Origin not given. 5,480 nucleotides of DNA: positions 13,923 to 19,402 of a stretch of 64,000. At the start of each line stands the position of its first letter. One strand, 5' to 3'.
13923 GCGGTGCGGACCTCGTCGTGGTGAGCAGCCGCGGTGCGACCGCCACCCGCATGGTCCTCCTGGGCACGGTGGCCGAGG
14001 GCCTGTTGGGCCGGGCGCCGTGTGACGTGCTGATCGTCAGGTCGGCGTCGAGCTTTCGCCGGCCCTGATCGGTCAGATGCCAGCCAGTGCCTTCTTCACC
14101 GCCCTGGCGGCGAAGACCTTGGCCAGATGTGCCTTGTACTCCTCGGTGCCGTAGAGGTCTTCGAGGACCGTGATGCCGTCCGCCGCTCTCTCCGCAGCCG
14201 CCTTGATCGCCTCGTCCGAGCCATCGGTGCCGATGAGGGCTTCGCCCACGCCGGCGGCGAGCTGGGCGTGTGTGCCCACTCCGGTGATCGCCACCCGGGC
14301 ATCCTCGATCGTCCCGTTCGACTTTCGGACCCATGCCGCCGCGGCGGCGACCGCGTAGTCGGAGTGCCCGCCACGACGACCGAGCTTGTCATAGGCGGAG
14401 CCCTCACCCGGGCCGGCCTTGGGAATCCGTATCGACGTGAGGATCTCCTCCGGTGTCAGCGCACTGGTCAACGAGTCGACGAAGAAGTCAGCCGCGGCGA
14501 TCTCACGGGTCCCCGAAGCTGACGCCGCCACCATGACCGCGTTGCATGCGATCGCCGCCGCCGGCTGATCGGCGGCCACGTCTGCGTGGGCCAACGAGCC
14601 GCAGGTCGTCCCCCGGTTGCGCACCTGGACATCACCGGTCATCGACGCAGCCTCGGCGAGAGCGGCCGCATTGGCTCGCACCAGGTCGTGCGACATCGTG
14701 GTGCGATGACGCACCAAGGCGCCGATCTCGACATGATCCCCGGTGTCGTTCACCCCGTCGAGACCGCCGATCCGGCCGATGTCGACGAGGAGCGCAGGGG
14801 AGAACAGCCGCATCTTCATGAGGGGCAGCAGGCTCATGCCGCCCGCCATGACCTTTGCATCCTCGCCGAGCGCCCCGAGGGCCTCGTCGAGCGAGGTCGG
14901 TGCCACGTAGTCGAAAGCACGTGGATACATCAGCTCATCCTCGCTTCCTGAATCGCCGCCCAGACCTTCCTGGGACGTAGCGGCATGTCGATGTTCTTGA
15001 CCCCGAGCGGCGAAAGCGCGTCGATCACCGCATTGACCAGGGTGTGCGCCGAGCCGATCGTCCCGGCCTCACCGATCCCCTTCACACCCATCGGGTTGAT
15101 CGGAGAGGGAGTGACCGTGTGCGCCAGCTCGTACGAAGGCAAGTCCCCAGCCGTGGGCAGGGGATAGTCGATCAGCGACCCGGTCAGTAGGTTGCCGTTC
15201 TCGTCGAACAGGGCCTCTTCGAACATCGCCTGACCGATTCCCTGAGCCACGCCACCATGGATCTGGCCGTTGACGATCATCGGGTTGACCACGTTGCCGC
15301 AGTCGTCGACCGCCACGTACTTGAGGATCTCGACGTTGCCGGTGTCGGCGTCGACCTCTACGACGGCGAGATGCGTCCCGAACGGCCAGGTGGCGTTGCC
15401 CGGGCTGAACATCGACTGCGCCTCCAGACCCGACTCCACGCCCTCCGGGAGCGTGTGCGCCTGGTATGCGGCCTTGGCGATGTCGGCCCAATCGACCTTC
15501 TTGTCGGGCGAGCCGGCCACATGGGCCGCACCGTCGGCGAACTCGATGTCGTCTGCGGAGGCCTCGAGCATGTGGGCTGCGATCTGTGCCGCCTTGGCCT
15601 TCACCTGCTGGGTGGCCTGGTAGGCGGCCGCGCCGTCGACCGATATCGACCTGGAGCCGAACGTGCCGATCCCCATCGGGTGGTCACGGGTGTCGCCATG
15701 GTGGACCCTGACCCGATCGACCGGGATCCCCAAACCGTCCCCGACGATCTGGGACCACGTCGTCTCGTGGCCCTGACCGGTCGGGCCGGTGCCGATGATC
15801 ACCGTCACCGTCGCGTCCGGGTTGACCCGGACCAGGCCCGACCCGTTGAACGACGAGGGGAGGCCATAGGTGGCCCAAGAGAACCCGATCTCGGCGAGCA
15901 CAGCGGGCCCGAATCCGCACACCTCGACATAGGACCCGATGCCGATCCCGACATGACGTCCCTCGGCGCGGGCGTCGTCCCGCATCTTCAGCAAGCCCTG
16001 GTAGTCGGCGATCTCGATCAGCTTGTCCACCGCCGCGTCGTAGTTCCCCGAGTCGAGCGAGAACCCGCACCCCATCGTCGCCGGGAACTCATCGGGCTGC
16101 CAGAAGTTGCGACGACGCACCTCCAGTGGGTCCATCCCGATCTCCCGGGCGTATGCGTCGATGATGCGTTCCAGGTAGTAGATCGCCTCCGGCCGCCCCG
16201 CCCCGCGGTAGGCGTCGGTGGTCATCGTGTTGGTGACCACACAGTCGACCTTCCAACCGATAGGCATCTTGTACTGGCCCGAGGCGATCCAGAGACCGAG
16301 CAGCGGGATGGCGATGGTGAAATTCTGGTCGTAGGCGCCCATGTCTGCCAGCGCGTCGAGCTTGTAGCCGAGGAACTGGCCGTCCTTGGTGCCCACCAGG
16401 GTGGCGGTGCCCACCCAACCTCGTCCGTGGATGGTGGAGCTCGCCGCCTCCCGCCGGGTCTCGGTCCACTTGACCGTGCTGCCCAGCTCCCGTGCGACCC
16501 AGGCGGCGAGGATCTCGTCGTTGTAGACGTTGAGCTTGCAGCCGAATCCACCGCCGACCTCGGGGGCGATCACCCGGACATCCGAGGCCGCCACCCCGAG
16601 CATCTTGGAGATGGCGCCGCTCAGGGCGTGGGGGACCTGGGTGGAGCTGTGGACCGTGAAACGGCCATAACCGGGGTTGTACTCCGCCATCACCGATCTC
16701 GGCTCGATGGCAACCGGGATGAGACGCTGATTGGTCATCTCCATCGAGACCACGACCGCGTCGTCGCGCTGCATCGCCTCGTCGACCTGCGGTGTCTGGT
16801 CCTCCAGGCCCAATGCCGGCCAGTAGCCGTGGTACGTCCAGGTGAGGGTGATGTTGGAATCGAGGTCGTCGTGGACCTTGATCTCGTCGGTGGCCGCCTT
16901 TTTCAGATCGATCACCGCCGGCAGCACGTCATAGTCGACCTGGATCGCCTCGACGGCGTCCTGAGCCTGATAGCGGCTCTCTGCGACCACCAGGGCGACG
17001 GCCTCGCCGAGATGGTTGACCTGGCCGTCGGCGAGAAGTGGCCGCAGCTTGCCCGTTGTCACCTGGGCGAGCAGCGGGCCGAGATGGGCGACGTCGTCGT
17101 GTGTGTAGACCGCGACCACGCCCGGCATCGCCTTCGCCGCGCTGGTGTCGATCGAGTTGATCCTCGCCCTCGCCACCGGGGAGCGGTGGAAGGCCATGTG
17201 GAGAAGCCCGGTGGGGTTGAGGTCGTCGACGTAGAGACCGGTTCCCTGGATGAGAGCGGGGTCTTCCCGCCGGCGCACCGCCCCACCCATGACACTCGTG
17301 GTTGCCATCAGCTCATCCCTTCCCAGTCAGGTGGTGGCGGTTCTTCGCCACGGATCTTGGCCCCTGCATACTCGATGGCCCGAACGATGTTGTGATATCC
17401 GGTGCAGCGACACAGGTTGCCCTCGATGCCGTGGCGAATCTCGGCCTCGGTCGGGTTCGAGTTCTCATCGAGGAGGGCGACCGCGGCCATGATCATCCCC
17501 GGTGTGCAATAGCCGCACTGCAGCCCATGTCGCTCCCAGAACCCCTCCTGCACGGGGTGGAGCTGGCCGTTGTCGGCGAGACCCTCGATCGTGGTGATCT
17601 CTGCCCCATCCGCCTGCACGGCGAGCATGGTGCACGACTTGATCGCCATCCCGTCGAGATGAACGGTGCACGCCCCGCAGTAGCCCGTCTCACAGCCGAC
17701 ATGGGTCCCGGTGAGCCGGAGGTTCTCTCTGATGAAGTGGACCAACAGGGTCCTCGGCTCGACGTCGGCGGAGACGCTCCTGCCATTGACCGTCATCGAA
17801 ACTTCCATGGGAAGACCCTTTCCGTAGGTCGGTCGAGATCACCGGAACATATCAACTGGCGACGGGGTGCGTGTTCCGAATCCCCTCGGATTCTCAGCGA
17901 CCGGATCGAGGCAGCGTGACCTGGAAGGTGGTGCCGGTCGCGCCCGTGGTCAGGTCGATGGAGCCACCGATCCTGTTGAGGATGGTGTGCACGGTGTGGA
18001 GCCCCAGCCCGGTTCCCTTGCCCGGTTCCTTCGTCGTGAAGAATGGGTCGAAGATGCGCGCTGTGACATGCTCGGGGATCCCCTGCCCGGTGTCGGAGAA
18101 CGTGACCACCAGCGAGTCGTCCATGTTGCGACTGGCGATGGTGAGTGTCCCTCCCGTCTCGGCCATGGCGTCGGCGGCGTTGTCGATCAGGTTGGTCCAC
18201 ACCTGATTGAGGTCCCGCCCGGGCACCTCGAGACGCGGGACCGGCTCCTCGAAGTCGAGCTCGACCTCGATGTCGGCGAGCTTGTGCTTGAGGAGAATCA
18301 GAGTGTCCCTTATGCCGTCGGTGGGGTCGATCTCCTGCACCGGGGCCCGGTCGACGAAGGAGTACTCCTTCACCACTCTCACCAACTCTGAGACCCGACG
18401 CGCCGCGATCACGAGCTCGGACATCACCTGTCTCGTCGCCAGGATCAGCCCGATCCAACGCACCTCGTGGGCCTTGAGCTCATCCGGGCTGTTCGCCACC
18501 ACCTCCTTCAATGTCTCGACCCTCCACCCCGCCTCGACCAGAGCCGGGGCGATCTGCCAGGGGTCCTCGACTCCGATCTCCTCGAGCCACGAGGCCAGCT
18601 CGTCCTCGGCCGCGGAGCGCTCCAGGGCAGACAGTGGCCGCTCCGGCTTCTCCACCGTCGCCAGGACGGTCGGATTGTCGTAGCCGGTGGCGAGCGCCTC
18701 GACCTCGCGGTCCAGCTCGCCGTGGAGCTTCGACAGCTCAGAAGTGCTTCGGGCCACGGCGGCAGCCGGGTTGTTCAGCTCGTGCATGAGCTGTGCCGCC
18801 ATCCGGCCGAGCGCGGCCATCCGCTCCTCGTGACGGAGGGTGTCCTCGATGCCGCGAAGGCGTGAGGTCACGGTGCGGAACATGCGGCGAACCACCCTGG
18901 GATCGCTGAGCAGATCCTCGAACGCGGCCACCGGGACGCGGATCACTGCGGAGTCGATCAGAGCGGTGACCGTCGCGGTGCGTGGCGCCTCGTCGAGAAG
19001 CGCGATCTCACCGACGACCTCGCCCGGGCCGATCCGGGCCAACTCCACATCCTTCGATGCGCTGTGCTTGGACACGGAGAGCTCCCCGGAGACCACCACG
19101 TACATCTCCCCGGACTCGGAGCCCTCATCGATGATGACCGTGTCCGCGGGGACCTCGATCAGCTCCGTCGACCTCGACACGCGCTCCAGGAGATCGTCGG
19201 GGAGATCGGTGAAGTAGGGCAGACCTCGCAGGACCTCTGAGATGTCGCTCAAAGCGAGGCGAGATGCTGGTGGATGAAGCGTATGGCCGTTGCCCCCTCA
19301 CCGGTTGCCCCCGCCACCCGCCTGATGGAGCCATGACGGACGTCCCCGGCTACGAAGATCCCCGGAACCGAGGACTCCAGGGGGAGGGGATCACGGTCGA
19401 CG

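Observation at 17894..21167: Translationally coupled operon: UBP zinc finger -> REC-flavoprotein -> cNMP-binding histidine kinase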

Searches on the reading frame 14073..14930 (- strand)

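Call 3: search_protein_families(library=pfam, proteins=[window:14073-14930:-], max_evalue=0.01)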
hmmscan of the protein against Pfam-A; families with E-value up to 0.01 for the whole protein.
window:14073-14930:- (285 aa): 2 families
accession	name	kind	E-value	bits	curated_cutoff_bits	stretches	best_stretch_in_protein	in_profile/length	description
PF00941.27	FAD_binding_5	-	4.7e-45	153.9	27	1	5-171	2-169/170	FAD binding domain in molybdopterin dehydrogenase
PF03450.22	CO_deh_flav_C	-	5.7e-19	68.6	25.5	1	179-280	2-101/102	CO dehydrogenase flavoprotein C-terminal domain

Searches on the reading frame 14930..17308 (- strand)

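Call 3: search_protein_families(library=pfam, proteins=[window:14930-17308:-], max_evalue=0.01)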
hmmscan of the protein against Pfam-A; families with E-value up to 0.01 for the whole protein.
window:14930-17308:- (792 aa): 3 families
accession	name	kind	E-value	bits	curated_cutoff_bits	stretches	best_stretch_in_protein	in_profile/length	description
PF20256.3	MoCoBD_2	-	5.9e-88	295.5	27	1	430-724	2-283/283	Molybdopterin cofactor-binding domain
PF02738.23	MoCoBD_1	-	2.1e-67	227.2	27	1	174-402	17-244/244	Molybdopterin cofactor-binding domain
PF01315.27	Ald_Xan_dh_C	-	1.8e-28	99.5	31.3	1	21-130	1-110/110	Aldehyde oxidase and xanthine dehydrogenase, a/b hammerhead domain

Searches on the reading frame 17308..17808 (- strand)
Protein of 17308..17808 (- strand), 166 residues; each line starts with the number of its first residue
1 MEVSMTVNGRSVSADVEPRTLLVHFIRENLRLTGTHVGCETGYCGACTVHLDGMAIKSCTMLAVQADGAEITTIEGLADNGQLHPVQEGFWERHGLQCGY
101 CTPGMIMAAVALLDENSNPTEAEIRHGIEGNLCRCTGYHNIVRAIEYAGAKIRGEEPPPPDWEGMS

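Call 3: search_protein_families(library=pfam, proteins=[window:17308-17808:-], max_evalue=0.01)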
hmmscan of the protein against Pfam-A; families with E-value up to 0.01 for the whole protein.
window:17308-17808:- (166 aa): 3 families
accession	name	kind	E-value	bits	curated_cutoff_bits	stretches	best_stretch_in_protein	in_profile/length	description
PF01799.25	Fer2_2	-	1.6e-35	121.5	30.3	1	73-146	1-75/75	[2Fe-2S] binding domain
PF00111.32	Fer2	-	7.9e-08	32.6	21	1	6-58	2-54/77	2Fe-2S iron-sulfur cluster binding domain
PF13085.11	Fer2_3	-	0.00018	21.9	27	1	37-77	50-89/107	2Fe-2S iron-sulfur cluster binding domain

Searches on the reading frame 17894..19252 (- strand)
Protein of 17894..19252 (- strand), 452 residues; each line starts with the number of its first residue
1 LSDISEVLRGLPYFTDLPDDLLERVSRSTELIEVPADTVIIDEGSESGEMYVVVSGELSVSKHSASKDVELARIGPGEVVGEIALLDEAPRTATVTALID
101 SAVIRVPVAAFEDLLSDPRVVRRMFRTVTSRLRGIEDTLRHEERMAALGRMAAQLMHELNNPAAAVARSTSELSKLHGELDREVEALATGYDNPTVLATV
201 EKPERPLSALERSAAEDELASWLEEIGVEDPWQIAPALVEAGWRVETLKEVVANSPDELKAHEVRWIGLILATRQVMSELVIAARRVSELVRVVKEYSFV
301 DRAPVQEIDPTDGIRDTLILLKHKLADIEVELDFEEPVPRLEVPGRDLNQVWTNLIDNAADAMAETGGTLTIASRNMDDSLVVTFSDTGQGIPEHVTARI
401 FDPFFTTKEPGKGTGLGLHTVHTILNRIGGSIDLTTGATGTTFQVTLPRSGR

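Call 3: search_protein_families(library=pfam, proteins=[window:17894-19252:-], max_evalue=0.01)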
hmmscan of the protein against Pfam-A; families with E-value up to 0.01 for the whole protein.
window:17894-19252:- (452 aa): 3 families
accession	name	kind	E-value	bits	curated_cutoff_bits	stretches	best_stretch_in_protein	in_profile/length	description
PF02518.31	HATPase_c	-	2.9e-22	79.6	26.4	1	346-449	4-109/111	Histidine kinase-, DNA gyrase B-, and HSP90-like ATPase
PF00027.35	cNMP_binding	-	1.1e-20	73.8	27.5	1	33-116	3-87/89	Cyclic nucleotide-binding domain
PF14501.12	HATPase_c_5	-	4.5e-07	30.2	22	1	347-447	5-101/102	GHKL domain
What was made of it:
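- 17894..19252 (-): Soluble histidine-kinase gene (452 aa): CNB domain, long signalling helix with H-box, three-helix insert, second DHp helix, CA domain. Pfam cNMP_binding 1e-20 and HATPase_c 3e-22 (call 3).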

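Call 5: search_protein_families(library=ncbifam, proteins=[window:17894-19252:-], max_evalue=0.01)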
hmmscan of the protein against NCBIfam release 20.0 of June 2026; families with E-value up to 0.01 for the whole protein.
window:17894-19252:- (452 aa): 85 families (the best 25 are shown)
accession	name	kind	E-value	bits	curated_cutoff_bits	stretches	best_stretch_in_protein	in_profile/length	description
NF008468.0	PRK11360.1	equivalog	1.7e-35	122.5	646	2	286-449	440-608/616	two-component system sensor histidine kinase AtoS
NF038348.1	T2SS_HK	subfamily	3.5e-34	118.2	450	1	277-448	401-572/574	histidine kinase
NF007688.0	PRK10364.1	equivalog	1.8e-30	106.1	479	2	283-450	289-452/460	two-component system sensor histidine kinase ZraS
NF010411.0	PRK13837.1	equivalog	1.2e-29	102.9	647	1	273-450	485-676/828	two-component system VirA-like sensor kinase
NF046020.1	HisKinCckABruc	equivalog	8e-28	96.8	1000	1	283-449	525-707/868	cell cycle histidine kinase CckA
NF046026.1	HisKinCckACaul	equivalog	7.4e-26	90.4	1000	1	282-449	346-532/678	cell cycle histidine kinase CckA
NF052573.1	HisKinEspAMyxo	equivalog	6.9e-25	87.2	1400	1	270-448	425-610/755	serine histidine kinase EspA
NF041777.1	sens_FixL_Rhizob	equivalog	8.2e-25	87.4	850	2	347-449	378-481/485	sensor protein FixL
NF052574.1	HisKinEspCMyxo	equivalog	4.6e-24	84.6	1200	1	281-449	464-637/785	serine histidine kinase EspC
NF047497.1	HK_LIC_12097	equivalog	8.7e-22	77.3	500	1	312-449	229-366/367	LIC_12097 family sensor histidine kinase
NF053867.1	SprKinKinDBac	equivalog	7.3e-21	74.2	775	1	323-450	372-498/500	sporulation kinase KinD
NF047466.1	hybrid_RR_LvrB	exception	9.2e-21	74.4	500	2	274-448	188-375/377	hybrid histidine kinase/response regulator LvrB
NF010076.0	PRK13557.1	subfamily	4.9e-20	71.4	631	1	327-450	257-395/540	histidine kinase famiy protein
NF046044.1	PnpS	equivalog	4.3e-19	68.8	400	1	301-448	234-390/390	two-component system histidine kinase PnpS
NF008312.0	PRK11100.1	equivalog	3.9e-18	65.5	356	1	323-449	344-474/477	two-component system sensor histidine kinase CreC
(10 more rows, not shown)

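Call 53: find_homologous_proteins(query=window:17894-19252:-, max_evalue=1e-10)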
Query window:17894-19252:- (452 aa): 6939 proteins with E <= 1e-10 among 8000 candidates; the best 120 are listed.
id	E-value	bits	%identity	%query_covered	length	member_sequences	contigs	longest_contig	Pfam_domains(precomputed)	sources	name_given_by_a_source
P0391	1.8e-287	971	100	100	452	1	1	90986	PF02518.32,PF00027.36,PF14501.13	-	-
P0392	3.7e-287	970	100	100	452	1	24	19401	PF02518.32,PF00027.36,PF14501.13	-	-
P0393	4.9e-281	950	98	100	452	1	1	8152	PF02518.32,PF00027.36,PF14501.13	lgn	-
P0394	5.7e-255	864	100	89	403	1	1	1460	PF02518.32,PF00027.36,PF14501.13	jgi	jgi:C4-dicarboxylate-specific signal transduction histidine kinase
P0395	7.0e-244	828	85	99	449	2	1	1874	PF02518.32,PF00027.36,PF14501.13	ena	-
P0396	3.5e-240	816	83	99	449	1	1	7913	PF02518.32,PF00027.36,PF14501.13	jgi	jgi:signal transduction histidine kinase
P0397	5.8e-220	749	100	76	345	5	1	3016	PF02518.32,PF14501.13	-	-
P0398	2.1e-189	648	69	99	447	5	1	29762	PF02518.32,PF00027.36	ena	-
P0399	2.9e-185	635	67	99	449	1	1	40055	PF02518.32,PF00027.36,PF14501.13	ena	-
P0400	1.5e-184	632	67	99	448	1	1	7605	PF02518.32,PF00027.36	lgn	-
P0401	2.0e-184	632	66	100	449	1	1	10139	PF13581.13,PF02518.32,PF00027.36,PF14501.13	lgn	-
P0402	3.3e-184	631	67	99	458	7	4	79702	PF02518.32,PF00027.36,PF14501.13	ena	-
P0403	8.6e-184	630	66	99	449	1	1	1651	PF02518.32,PF00027.36,PF14501.13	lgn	-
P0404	1.1e-183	630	68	99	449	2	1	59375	PF02518.32,PF00027.36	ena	-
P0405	5.4e-183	627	66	97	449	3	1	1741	PF02518.32,PF00027.36,PF14501.13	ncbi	-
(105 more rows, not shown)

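Call 56: search_solved_structures(query=window:17894-19252:-, max_evalue=0.001, show_alignments=0)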
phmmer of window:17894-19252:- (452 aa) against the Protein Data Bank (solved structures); distinct sequences matched with E-value up to 0.001: 163 (the best 60 are shown).
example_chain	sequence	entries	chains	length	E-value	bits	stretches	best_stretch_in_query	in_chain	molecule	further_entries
9ya0_MA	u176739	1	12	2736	7.1e-24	88.2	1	4-109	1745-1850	PCR12, TGME49_219070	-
9jfj_A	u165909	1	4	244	5.6e-19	72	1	283-448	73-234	Sensor histidine kinase ZraS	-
3a0r_A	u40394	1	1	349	3.7e-18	69.4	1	285-449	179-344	Sensor protein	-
8a3u_A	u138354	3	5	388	3e-17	66.3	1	347-450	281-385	Putative Sensory box protein,Sensor protein FixL | Putative Sensory box protein,Putative Sensory box protein,Sensor protein FixL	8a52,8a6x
8a7f_A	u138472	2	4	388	3e-17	66.3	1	347-450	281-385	Putative Sensory box protein,Sensor protein FixL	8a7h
4gcz_A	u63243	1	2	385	3.4e-17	66.2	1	347-450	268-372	Blue-light photoreceptor, Sensor protein fixL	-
5idj_A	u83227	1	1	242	1.2e-15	61.1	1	279-448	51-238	Histidine kinase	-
7ssb_A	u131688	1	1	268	5.7e-15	58.8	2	31-117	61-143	cGMP-dependent protein kinase 1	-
4z07_A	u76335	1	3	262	6.2e-15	58.7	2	31-115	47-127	cGMP-dependent protein kinase 1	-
3shr_A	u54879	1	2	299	9.7e-15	58.1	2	31-115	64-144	cGMP-dependent protein kinase 1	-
5j3u_A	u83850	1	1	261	1.2e-14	57.8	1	5-124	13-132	Protein Kinase A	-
3a0t_A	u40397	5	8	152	4.5e-14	55.9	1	309-450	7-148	Sensor protein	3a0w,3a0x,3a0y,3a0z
7lv3_A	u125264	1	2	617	1e-13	54.7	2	31-115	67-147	Isoform Beta of cGMP-dependent protein kinase 1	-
5idm_A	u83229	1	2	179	1.2e-13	54.5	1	315-448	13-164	Cell cycle histidine kinase CckA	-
2pqq_A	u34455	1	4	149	6.9e-13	52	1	5-139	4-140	Putative transcriptional regulator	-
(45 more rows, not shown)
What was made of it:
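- On Functional cyclic-nucleotide-binding (CNB/CAP) domain: PDB matches to CNB domains of PKG, PKA, CRP, MlotiK1 and Mt-Pat (call 56).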

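Call 69: predict_structure(alignment_id=A3)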
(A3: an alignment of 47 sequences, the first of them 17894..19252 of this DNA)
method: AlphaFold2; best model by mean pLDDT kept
length: 452 residues; sequences in the alignment: 47
mean_pLDDT: 82.5   pTM: 0.56
mean pLDDT of the five models: 82.5, 81.4, 81.3, 78.2, 75.0
residues with pLDDT >= 90: 145; 70-90: 237; 50-70: 61; < 50: 9
segments of 3 or more residues with pLDDT < 50: 193-196, 298-300
pLDDT, mean of each block of 10 residues (from residue 1): 80 87 91 95 87 94 79 90 77 92 93 88 79 73 63 66 79 85 76 53 69 90 93 91 88 85 90 87 77 53 76 90 88 91 86 91 88 93 94 81 60 64 87 91 91 47
secondary structure, 60 per line:
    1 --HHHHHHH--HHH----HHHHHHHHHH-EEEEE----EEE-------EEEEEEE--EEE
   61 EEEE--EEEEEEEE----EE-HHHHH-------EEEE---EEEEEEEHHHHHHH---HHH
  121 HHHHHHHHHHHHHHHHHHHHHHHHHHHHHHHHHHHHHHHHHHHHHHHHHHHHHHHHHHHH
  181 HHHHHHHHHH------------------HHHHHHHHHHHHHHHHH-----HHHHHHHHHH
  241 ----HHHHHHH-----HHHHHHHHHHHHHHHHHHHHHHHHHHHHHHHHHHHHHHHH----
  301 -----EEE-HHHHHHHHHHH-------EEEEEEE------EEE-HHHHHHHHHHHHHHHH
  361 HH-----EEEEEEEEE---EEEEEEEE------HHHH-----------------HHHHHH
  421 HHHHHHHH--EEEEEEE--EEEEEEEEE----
elements in order: H3-9 H19-28 E30-34 E39-41 E49-55 E58-64 E67-74 H82-86 E94-97 E101-107 H108-114 H118-190 H209-225 H231-240 H245-251 H257-296 E306-308 H310-320 E328-334 E341-343 H345-362 E368-376 E380-387 H394-397 H415-428 E431-437 E440-448
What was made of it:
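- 17894..19252 (-): AF2 model pLDDT 82.5 (call 69).
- On Classical two-component system (HisKA-type kinase plus REC regulator): It lies on the long helix 118-190 of the AF2 model (call 69). A three-helix insert of about 65 residues (about 191-256) splits the two DHp helices (call 69).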

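Call 82: fold_search(model_id=the predicted structure, library=pdb)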
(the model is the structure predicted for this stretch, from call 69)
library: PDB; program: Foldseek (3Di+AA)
matches with E <= 10: 1633; with E <= 0.001: 954
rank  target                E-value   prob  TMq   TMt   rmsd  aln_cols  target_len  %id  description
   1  9jfj_A                1.1e-12  1.00  0.31  0.58  18.1       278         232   24  Crystal structure of the cytoplasmic domain of ZraS in ADP-bound form (released 2025-03-26)
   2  5c93_B                4.0e-12  1.00  0.33  0.62   9.3       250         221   20  Histidine kinase with ATP (released 2016-07-27)
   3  9jfj_D                4.3e-12  1.00  0.30  0.56  21.3       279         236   24  Crystal structure of the cytoplasmic domain of ZraS in ADP-bound form (released 2025-03-26)
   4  8a6x_B                4.3e-12  1.00  0.31  0.38  23.6       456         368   16  Crystal structure of a chimeric LOV-Histidine kinase SB2F1 (asymmetrical variant, trigonal form with long c axis) (released 2024-01-10)
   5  4jav_A                4.5e-12  1.00  0.30  0.53  14.5       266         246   21  Structural basis of a rationally rewired protein-protein interface (HK853wt and RR468mutant V13P, L14I, I17M and N21V) (released 2013-09-04)
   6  4u7o_B                7.0e-12  1.00  0.33  0.64  10.5       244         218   20  Active histidine kinase bound with ATP (released 2015-09-02)
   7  6rh8_A                7.4e-12  1.00  0.30  0.55  13.7       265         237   20  Revisiting pH-gated conformational switch. Complex HK853 mutant H260A -RR468 mutant D53A pH 5.3 (released 2020-02-19)
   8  9jfj_C                1.0e-11  1.00  0.31  0.58  17.9       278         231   24  Crystal structure of the cytoplasmic domain of ZraS in ADP-bound form (released 2025-03-26)
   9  4u7n_B                1.1e-11  1.00  0.30  0.61  12.2       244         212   20  Inactive structure of histidine kinase (released 2015-09-02)
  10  6rgy_A                1.2e-11  1.00  0.30  0.55  13.7       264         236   20  Revisiting pH-gated conformational switch. Complex HK853-RR468 pH 7.5 (released 2020-02-19)
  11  9jfj_B                1.3e-11  1.00  0.30  0.58  21.1       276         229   23  Crystal structure of the cytoplasmic domain of ZraS in ADP-bound form (released 2025-03-26)
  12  6rgz_A                1.3e-11  1.00  0.30  0.55  13.4       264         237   20  Revisiting pH-gated conformational switch. Complex HK853-RR468 pH 6.5 (released 2020-02-19)
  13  4zki_A                1.4e-11  1.00  0.31  0.57  17.0       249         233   20  The crystal structure of Histidine Kinase YycG with ADP (released 2016-05-04)
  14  6rh0_B                1.4e-11  1.00  0.30  0.56  11.8       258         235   20  Revisiting pH-gated conformational switch. Complex HK853-RR468 pH 5.5 (released 2020-02-19)
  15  5uht_A                1.6e-11  1.00  0.30  0.56  10.9       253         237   20  Structure of the Thermotoga maritima HK853-BeF3-RR468 complex at pH 5.0 (released 2017-12-27)
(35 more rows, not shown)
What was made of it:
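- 17894..19252 (-): Top Foldseek matches are the DHp-CA cores of ZraS, HK853, YycG and CckA (call 82).
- On Classical two-component system (HisKA-type kinase plus REC regulator): The fold search still recovers DHp-CA cores (call 82).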
